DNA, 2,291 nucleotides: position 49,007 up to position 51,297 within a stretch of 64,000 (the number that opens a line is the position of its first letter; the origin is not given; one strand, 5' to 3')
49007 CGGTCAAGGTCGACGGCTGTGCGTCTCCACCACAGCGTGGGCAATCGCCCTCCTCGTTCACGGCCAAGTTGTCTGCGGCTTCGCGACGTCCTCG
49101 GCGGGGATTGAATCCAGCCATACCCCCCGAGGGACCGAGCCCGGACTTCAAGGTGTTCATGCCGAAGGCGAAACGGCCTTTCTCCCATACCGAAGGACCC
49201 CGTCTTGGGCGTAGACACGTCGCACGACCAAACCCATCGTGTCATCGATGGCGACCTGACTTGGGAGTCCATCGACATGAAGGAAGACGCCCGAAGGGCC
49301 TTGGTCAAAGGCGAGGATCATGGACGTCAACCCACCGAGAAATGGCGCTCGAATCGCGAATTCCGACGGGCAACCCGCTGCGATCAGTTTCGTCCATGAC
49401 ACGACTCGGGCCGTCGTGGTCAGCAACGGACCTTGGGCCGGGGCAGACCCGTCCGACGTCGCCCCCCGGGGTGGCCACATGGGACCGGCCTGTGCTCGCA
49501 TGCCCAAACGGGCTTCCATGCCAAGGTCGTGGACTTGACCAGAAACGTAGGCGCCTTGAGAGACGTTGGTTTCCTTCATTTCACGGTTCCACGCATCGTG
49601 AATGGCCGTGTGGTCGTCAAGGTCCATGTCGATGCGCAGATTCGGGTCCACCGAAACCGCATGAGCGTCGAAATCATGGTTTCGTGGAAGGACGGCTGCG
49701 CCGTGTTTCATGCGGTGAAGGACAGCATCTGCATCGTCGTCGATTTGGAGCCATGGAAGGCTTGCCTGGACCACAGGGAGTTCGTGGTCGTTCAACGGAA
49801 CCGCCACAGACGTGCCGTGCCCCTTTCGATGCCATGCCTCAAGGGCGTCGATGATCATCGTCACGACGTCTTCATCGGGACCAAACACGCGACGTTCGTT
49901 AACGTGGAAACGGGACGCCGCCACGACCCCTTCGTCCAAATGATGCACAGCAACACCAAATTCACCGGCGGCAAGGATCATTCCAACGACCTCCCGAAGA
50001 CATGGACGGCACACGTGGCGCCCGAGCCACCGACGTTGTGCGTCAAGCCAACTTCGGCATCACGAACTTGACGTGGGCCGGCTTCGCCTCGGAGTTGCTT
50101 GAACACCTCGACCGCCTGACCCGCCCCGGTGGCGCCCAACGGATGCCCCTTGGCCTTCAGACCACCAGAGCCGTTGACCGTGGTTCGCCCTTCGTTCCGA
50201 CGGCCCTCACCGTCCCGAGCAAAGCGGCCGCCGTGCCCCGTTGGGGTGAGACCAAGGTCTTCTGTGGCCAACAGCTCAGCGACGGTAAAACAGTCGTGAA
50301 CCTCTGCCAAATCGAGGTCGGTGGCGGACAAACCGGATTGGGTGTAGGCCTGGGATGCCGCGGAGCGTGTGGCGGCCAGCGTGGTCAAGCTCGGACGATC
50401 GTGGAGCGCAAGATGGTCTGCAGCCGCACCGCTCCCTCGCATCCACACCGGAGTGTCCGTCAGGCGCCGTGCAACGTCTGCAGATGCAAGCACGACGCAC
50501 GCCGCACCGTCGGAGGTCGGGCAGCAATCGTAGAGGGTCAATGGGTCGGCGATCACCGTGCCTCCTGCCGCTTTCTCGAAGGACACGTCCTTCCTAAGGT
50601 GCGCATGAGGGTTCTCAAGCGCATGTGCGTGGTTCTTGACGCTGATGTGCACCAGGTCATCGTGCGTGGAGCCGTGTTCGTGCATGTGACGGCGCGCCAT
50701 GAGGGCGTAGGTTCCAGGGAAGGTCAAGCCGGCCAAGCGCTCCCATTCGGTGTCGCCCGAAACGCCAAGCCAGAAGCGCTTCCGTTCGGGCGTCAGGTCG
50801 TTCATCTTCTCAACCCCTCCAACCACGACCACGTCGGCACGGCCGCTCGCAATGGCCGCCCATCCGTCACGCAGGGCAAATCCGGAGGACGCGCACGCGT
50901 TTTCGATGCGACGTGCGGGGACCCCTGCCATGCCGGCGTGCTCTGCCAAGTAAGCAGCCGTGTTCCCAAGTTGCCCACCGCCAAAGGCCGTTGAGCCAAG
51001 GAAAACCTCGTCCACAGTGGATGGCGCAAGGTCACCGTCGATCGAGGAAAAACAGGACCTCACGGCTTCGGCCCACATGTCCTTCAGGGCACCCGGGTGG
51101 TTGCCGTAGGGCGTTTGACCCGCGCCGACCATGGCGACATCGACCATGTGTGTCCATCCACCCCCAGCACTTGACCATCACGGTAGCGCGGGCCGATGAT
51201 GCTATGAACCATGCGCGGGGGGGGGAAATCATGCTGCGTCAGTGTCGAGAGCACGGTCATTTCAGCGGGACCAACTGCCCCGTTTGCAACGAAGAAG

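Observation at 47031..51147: Operon joining thiolase, a DUF35-like protein, a double-Zn-ribbon protein and an actin-fold ATPase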

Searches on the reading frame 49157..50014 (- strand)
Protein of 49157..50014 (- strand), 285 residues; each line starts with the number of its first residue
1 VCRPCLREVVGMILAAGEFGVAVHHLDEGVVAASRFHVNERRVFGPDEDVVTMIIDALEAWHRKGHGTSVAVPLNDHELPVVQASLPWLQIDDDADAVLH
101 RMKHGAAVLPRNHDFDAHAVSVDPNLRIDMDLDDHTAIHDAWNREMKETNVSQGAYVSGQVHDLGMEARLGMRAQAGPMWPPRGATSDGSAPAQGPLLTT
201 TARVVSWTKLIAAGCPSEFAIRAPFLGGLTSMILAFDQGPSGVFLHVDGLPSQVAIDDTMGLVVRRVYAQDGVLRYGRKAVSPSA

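Call 3: search_protein_families(library=pfam, proteins=[window:49157-50014:-], max_evalue=0.1)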
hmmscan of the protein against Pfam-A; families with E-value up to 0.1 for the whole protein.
window:49157-50014:- (285 aa): 0 families

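Call 4: search_protein_families(library=ncbifam, proteins=[window:49157-50014:-], max_evalue=0.1)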
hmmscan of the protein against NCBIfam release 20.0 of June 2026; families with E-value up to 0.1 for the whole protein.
window:49157-50014:- (285 aa): 0 families

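Call 7: find_homologous_proteins(query=window:49157-49981:-, max_evalue=0.001)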
Query window:49157-49981:- (274 aa): 38 proteins with E <= 0.001 among 1121 candidates.
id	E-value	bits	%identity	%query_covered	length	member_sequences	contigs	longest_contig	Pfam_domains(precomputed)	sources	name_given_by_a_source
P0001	2.1e-174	597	97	100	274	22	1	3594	-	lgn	-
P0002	2.7e-109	383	64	99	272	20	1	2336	-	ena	-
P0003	4.1e-108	379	64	99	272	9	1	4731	-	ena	-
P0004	2.1e-107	377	64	99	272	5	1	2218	-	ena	-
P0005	1.7e-105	371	64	99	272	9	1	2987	-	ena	-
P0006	6.8e-105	369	64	99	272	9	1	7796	-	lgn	-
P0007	5.1e-104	366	62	99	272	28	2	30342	-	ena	-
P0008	9.4e-104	365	61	99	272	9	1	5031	-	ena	-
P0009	5.5e-103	362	64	99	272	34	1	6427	-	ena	-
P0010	4.6e-102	359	64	99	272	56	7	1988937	-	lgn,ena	-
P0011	1.5e-101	358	64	99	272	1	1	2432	-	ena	-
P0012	1.1e-100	355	61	99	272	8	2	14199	-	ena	-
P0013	2.4e-98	347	61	100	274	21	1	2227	-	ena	-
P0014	6.4e-98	346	62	99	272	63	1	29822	-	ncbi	-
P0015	1.5e-97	345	62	99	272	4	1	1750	-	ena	-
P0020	1.5e-62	230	50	96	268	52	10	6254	PF01796.24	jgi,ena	-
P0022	4.4e-61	225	48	95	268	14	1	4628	PF01796.24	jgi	-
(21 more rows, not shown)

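Call 10: search_solved_structures(query=A1, max_evalue=10, show_alignments=4)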
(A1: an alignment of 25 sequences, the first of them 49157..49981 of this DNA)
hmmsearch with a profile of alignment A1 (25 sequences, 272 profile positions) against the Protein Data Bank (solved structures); distinct sequences matched with E-value up to 10: 1.
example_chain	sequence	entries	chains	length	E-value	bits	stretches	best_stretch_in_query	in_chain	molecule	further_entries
6esq_E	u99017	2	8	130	0.0073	19.2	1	164-269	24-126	Pfam DUF35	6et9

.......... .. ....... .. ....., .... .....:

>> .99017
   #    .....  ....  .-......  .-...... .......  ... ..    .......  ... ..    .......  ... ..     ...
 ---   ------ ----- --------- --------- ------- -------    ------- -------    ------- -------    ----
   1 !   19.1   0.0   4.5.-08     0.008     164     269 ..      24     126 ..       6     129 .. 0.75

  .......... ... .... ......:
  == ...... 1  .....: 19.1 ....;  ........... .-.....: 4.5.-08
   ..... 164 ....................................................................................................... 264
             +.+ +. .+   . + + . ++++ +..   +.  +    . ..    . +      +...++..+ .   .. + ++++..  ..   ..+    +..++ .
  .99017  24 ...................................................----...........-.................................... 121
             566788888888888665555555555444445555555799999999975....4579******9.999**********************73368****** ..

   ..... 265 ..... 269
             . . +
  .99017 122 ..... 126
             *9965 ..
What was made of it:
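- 49157..49981 (-): DUF35-like protein (274 aa). It overlaps the thiolase stop by 4 nt. Residues ~1-135 form a novel alpha/beta domain. Residues ~140-270 are a DUF35 unit (N-helix, Cys-less 'WPPR' ribbon remnant, OB fold). The family profile hits 6esq_E at E=0.007 (call 10).
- Tried and rejected: The family profile hits no HMGCS chain in PDB at E<=10 (call 10).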

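Call 11: search_protein_families(library=pfam, alignment_id=A1, max_evalue=1)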
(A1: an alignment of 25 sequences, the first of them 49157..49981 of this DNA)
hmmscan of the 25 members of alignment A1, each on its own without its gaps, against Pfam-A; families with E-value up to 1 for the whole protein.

A. member 1, window:49157-49981:- (274 aa): 0 families

B. families by the number of members that match (of 25 scanned): 7 families
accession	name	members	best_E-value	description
PF01796.24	OB_ChsH2_C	18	9e-07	ChsH2, C-terminal OB-fold domain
PF08402.16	TOBE_2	2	0.0073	TOBE domain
PF18986.5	DUF5719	1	0.0074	Family of unknown function (DUF5719)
PF18369.6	PKS_DE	1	0.038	Polyketide synthase dimerisation element domain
PF20608.4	Phage_tube_C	1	0.057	Phage tail tube protein C-terminal domain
PF08815.15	Nuc_rec_co-act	1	0.11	Nuclear receptor coactivator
PF02996.22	Prefoldin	1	0.12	Prefoldin subunit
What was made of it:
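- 49157..49981 (-): PF01796 matches 18 of 25 family members, though not this member itself (call 11).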

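Call 12: find_related_loci(query=A1, collection=genome_contigs, flank=10000)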
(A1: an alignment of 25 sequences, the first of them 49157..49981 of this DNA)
Query A1 (274 aa) in genome_contigs; peptide patterns used: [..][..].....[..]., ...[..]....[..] (x = any residue, [..] = any of these).
225 stretches matched a pattern; 167 encode a relative of the query (tblastn E <= 1e-3); the best 80 are kept; 80 distinct loci.
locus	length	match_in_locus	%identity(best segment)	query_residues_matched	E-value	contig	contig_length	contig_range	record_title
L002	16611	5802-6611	65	1-270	2e-113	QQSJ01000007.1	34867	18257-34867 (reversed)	MAG: Candidatus Poseidoniales archaeon isolate bin_375 U_43222-7, whole genome shotgun sequence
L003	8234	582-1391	64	1-270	5e-110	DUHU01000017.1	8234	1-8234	MAG TPA_asm: Candidatus Poseidoniaceae archaeon isolate UBA12206 contig_98507, whole genome shotgun sequence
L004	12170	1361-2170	62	1-270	5e-109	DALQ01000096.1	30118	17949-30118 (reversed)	MAG TPA_asm: Euryarchaeota archaeon UBA495 UBA495_contig_4029, whole genome shotgun sequence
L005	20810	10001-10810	64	1-270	1e-107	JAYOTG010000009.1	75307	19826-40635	MAG: Candidatus Poseidoniales archaeon isolate 139566_S167_metabat_bins_2.tsv.183 NODE_239_length_75307_cov_6.580078, wh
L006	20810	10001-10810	65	1-270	1e-104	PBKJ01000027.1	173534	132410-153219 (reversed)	MAG: Methanobacteriota archaeon isolate SP272 MHASMcontig_2288876, whole genome shotgun sequence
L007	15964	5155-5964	62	1-270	5e-103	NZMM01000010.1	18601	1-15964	MAG: Methanobacteriota archaeon isolate IN1222 28153, whole genome shotgun sequence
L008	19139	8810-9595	62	9-270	4e-103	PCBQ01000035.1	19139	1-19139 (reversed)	MAG: Methanobacteriota archaeon isolate NP116 60366, whole genome shotgun sequence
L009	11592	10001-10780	50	9-271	2e-64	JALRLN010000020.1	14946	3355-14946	MAG: Candidatus Poseidoniaceae archaeon isolate JJ.15 NODE_20_length_14946_cov_3.080100, whole genome shotgun sequence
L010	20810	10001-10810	61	1-270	5e-102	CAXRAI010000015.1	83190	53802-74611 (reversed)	MAG: Salinimicrobium sp. isolate YZ09aB_8.71 genome assembly, contig: k141_548109, whole genome shotgun sequence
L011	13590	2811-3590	48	9-271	4e-64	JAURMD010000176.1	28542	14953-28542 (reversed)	MAG: Thermoplasmatota archaeon isolate SFB_Oligo_Co_17 k141_4807490, whole genome shotgun sequence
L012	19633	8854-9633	48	9-271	1e-62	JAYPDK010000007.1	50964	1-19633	MAG: Candidatus Poseidoniaceae archaeon isolate 139580_S181_vamb_bins.tsv.024 NODE_572_length_50964_cov_7.791589, whole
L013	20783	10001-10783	39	9-269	4e-49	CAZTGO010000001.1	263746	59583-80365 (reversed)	MAG TPA_asm: uncultured Candidatus Poseidoniales archaeon isolate binchicken_co293_46 genome assembly, contig: NODE_6_le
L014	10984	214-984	39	13-269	7e-48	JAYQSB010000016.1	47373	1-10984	MAG: Candidatus Poseidoniales archaeon isolate SD3109_S39.concoct.084 NODE_130_length_47373_cov_7.13272, whole genome sh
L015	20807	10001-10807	40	2-269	2e-44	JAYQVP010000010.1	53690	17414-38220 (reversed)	MAG: Poseidonia sp. isolate SD9010_S4_metabat_bins_sens.tsv.079 NODE_335_length_53690_cov_10.451030, whole genome shotgu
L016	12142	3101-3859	39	17-269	3e-44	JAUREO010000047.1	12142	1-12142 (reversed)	MAG: Poseidonia sp. isolate SFB_3D_100_4 NODE_47_length_12142_cov_2.791214, whole genome shotgun sequence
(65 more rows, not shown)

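Call 20: predict_structure(alignment_id=A1)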
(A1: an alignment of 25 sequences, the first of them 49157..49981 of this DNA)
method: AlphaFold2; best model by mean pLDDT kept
length: 274 residues; sequences in the alignment: 25
mean_pLDDT: 89.6   pTM: 0.90
mean pLDDT of the five models: 89.6, 88.3, 87.8, 86.4, 80.9
residues with pLDDT >= 90: 178; 70-90: 80; 50-70: 16; < 50: 0
segments of 3 or more residues with pLDDT < 50: none
pLDDT, mean of each block of 10 residues (from residue 1): 96 96 97 97 98 91 94 94 96 97 94 97 95 85 65 85 71 76 83 93 78 90 88 92 93 89 91 82
secondary structure, 60 per line:
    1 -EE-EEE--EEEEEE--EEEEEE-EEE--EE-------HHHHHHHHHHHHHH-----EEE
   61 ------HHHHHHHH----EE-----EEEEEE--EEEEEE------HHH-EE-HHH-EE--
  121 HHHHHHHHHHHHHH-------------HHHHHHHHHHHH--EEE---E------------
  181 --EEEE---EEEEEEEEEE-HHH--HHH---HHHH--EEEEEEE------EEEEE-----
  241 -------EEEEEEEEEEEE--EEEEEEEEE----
elements in order: E5-7 E10-15 E18-23 E25-27 H39-52 E58-60 H67-74 E86-91 E94-99 H121-134 H148-159 E162-164 E183-186 E190-199 H212-215 E218-224 E231-235 E248-259 E262-270
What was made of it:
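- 49157..49981 (-): AlphaFold model has pLDDT 89.6 (call 20).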

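Call 25: fold_search(model_id=the predicted structure, library=pdb)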
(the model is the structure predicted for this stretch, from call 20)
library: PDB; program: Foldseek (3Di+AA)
matches with E <= 10: 388; with E <= 0.001: 9
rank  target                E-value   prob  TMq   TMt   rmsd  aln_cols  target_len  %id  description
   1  9skh_E                3.5e-05  1.00  0.36  0.64   4.9       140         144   13  Biocatalytic Regioselective C-Formylation of Resorcinol Derivatives (released 2026-02-18)
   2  6esq_G                4.2e-05  1.00  0.32  0.64   4.5       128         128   18  Structure of the acetoacetyl-CoA thiolase/HMG-CoA synthase complex from Methanothermococcus thermolithotrophicus soake (released 2018-03-14)
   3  5m3k_B                9.8e-05  1.00  0.37  0.65   4.8       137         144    9  A multi-component acyltransferase PhlABC from Pseudomonas protegens (released 2017-12-20)
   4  5m3k_E                1.3e-04  1.00  0.37  0.65   4.8       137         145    9  A multi-component acyltransferase PhlABC from Pseudomonas protegens (released 2017-12-20)
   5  6esq_F                1.3e-04  1.00  0.33  0.65   4.7       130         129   18  Structure of the acetoacetyl-CoA thiolase/HMG-CoA synthase complex from Methanothermococcus thermolithotrophicus soake (released 2018-03-14)
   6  6esq_E                1.6e-04  1.00  0.33  0.65   4.5       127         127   18  Structure of the acetoacetyl-CoA thiolase/HMG-CoA synthase complex from Methanothermococcus thermolithotrophicus soake (released 2018-03-14)
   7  9vbo_G                2.1e-04  1.00  0.36  0.64   5.1       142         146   10  Cryo-EM structure of the multi-component acyltransferase complex MucABC from Streptococcus macacae at a stoichiometric (released 2026-02-11)
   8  9vbt_G                3.0e-04  1.00  0.36  0.66   5.1       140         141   11  Cryo-EM structure of the multi-component acyltransferase complex MucABC from Streptococcus macacae at a stoichiometric (released 2026-02-11)
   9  9vbt_L                6.6e-04  1.00  0.36  0.66   5.1       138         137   10  Cryo-EM structure of the multi-component acyltransferase complex MucABC from Streptococcus macacae at a stoichiometric (released 2026-02-11)
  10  9vbt_K                2.1e-03  1.00  0.36  0.65   5.4       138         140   10  Cryo-EM structure of the multi-component acyltransferase complex MucABC from Streptococcus macacae at a stoichiometric (released 2026-02-11)
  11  6ok1_D                3.1e-03  1.00  0.29  0.55   5.6       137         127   13  Ltp2-ChsH2(DUF35) aldolase (released 2019-06-26)
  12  6ok1_B                3.1e-03  0.99  0.28  0.51   6.4       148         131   15  Ltp2-ChsH2(DUF35) aldolase (released 2019-06-26)
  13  7pyt_A                3.5e-03  1.00  0.28  0.54   3.6       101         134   11  Benzoylsuccinyl-CoA thiolase with coenzyme A (released 2022-04-06)
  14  7pxp_E                4.2e-03  1.00  0.28  0.54   3.5       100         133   12  Benzoylsuccinyl-CoA thiolase (released 2022-04-06)
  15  7pxp_A                6.4e-03  1.00  0.28  0.55   3.7       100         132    9  Benzoylsuccinyl-CoA thiolase (released 2022-04-06)
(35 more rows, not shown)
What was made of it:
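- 49157..49981 (-): Foldseek hits DUF35 chains 6esq_G (4e-5), PhlB 5m3k_B, BbsA 7pyt and ChsH2 6ok1 (call 25).
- On DUF35 (OB-fold plus zinc-ribbon partner of SCP-x-type thiolases): However, 18 of 25 family members hit PF01796, the family profile hits 6esq_E at E=0.007, and the model matches 6esq_G at 4e-5 (calls 10, 11, 25).
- Closest known: Thiolase/HMG-CoA synthase/DUF35 complex of archaea. Same: The C-terminal half of the 274-aa protein has the DUF35 fold of 6esq_E/G (calls 10, 25).
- Checked: 18 of 25 homologues hit PF01796, the family profile hits 6esq_E at E=0.007, and Foldseek hits 6esq_G at 4e-5 (calls 10, 11, 25).
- The DUF35 fold also matches PhlB, BbsA and ChsH2 (call 25).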

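Call 71: search_protein_families(library=phrogs, proteins=[window:49157-49981:-], max_evalue=0.01)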
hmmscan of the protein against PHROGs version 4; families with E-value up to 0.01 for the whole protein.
window:49157-49981:- (274 aa): 0 families

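Call 72: search_protein_families(library=padloc, proteins=[window:49157-49981:-], max_evalue=0.01)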
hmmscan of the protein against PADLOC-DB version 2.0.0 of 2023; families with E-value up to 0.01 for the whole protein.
window:49157-49981:- (274 aa): 0 families

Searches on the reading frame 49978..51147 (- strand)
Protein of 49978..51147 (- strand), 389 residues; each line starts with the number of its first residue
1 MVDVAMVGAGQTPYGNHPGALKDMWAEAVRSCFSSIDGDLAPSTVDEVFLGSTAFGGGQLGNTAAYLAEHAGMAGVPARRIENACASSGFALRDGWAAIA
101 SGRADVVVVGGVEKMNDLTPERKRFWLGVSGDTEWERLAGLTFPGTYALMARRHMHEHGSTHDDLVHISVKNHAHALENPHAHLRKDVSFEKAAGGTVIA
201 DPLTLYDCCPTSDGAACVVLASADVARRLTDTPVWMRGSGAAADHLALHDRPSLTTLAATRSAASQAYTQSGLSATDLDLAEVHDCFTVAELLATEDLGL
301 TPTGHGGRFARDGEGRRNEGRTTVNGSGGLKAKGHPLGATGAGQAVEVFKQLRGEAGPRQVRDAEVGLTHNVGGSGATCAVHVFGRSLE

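Call 3: search_protein_families(library=pfam, proteins=[window:49978-51147:-], max_evalue=0.1)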
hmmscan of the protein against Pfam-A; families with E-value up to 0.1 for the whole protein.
window:49978-51147:- (389 aa): 5 families
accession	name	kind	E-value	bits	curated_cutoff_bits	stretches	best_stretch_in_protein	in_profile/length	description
PF22691.2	Thiolase_C_1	-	4.6e-41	140.3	28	1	240-386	1-144/144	Thiolase C-terminal domain-like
PF00108.29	Thiolase_N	-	1.2e-23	84.2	26.4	1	4-223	1-259/260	Thiolase, N-terminal domain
PF02803.24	Thiolase_C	-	2.6e-11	43.7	27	1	261-357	25-102/123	Thiolase, C-terminal domain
PF00109.32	ketoacyl-synt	-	6.6e-06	26.4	20.8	1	62-115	152-204/252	Beta-ketoacyl synthase, N-terminal domain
PF08545.16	ACP_syn_III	-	0.0086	16.4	24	0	81-119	3-41/80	3-Oxoacyl-[acyl-carrier-protein (ACP)] synthase III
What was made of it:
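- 49978..51147 (-): Archaeal SCP-x-type acetoacetyl-CoA thiolase (389 aa). Pfam Thiolase_C_1 and Thiolase_N match (call 3).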

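Call 4: search_protein_families(library=ncbifam, proteins=[window:49978-51147:-], max_evalue=0.1)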
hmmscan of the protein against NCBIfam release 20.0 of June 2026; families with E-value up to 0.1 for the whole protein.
window:49978-51147:- (389 aa): 61 families (the best 25 are shown)
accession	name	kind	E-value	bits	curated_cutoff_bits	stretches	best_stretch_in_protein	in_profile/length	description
NF004720.0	PRK06064.1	subfamily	4.9e-130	433.8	420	1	1-386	1-387/389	thiolase domain-containing protein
NF053570.1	AcCoTHIOL_METTL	equivalog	2.3e-118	395.4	600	1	1-386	1-383/385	acetyl-CoA acetyltransferase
NF009228.0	PRK12578.1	subfamily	5.1e-90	301.9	485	1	3-386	4-387/387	thiolase domain-containing protein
NF005704.0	PRK07516.1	subfamily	1.5e-86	290.8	412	1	3-383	3-384/389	thiolase domain-containing protein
NF004810.0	PRK06157.1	equivalog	9.5e-83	278.5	403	1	3-386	8-397/400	acetyl-CoA acetyltransferase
NF006102.0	PRK08256.1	subfamily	5.1e-72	243.1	436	1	3-386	4-392/394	lipid-transfer protein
NF004982.0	PRK06365.1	equivalog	4e-68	230.4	695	2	58-253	73-267/430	thiolase domain-containing protein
NF004715.0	PRK06059.1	equivalog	1.3e-61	208.8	424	1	3-381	5-395/399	lipid-transfer protein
NF004811.0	PRK06158.1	subfamily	3.8e-58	197.3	421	1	4-385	10-379/384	acetyl-CoA acetyltransferase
NF053628.1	BnzsclthlBbsBGT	equivalog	1.2e-57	195.5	750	1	3-376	6-372/389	benzoylsuccinyl-CoA thiolase subunit BbsB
NF006010.0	PRK08142.1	subfamily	1.2e-53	182.3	462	1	37-376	39-374/388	thiolase domain-containing protein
NF004936.0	PRK06289.1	equivalog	2.7e-51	174.6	375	1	20-385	25-402/405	acetyl-CoA acetyltransferase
NF004721.0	PRK06065.1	equivalog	1.1e-46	159.5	455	1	3-366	11-373/393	thiolase domain-containing protein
NF006180.0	PRK08313.1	subfamily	4.5e-45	154.1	514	1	3-385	5-383/389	thiolase domain-containing protein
NF005892.0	PRK07855.1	subfamily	9.2e-45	153.2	469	1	4-365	8-370/390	lipid-transfer protein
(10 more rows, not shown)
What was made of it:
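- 49978..51147 (-): NF004720 scores 433.8 bits against a cutoff of 420 (call 4).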

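Call 61: search_solved_structures(query=window:49978-51147:-, max_evalue=1e-20, show_alignments=0)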
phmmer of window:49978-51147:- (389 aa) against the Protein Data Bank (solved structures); distinct sequences matched with E-value up to 1e-20: 17.
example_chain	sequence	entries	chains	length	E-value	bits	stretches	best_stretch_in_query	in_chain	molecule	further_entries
7yvy_A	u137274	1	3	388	3.3e-79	270.2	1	5-385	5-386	Acetyl-CoA acetyltransferase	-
6esq_A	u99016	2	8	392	3.2e-77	263.7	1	1-384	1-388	acetoacetyl-CoA thiolase | Acetyl-CoA acetyltransferase thiolase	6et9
4yzo_A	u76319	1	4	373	8.6e-56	193.2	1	43-385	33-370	Putative acyl-CoA acyltransferase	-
6hsj_A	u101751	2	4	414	3.4e-53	184.6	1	5-379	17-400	SCP2-thiolase (type-1)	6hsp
6hrv_A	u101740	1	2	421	3.6e-53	184.5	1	5-379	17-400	SCP2-thiolase (type-1)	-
7pxp_C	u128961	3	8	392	3.6e-52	181.2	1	4-382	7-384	Benzoylsuccinyl-CoA thiolase subunit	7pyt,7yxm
4bi9_A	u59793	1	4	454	3.2e-44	155.1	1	44-380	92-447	3-KETOACYL-COA THIOLASE, PUTATIVE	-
3zbg_A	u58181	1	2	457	5.7e-44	154.2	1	49-380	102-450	3-KETOACYL-COA THIOLASE-LIKE PROTEIN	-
4bia_A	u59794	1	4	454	6.9e-43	150.7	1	44-380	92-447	3-KETOACYL-COA THIOLASE, PUTATIVE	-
3zbk_A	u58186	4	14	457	1.1e-42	150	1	49-380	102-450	3-KETOACYL-COA THIOLASE-LIKE PROTEIN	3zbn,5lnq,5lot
3zbl_A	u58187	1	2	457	1.5e-42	149.6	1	49-380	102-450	3-KETOACYL-COA THIOLASE-LIKE PROTEIN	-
4u4e_A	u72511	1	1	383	1e-39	140.2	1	81-386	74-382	Thiolase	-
9skh_I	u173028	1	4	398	1.2e-31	113.7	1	4-382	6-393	2,4-diacetylphloroglucinol biosynthesis protein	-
9skm_I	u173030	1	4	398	2.8e-30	109.2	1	4-382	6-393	2,4-diacetylphloroglucinol biosynthesis protein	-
5m3k_C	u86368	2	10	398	2.4e-28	102.8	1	4-383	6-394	2,4-diacetylphloroglucinol biosynthesis protein PhlC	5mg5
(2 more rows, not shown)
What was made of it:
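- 49978..51147 (-): PDB matches are 7yvy at 270 bits and 6esq_A at 264 bits, full length; 6esq_A is the thiolase of the thiolase/HMGCS/DUF35 complex (call 61).
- Closest known: Thiolase/HMG-CoA synthase/DUF35 complex of archaea. Same: The thiolase matches 6esq_A at 264 bits (call 61).
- The best solved relatives of the thiolase are acetoacetyl-CoA thiolases, including 6esq_A (call 61).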
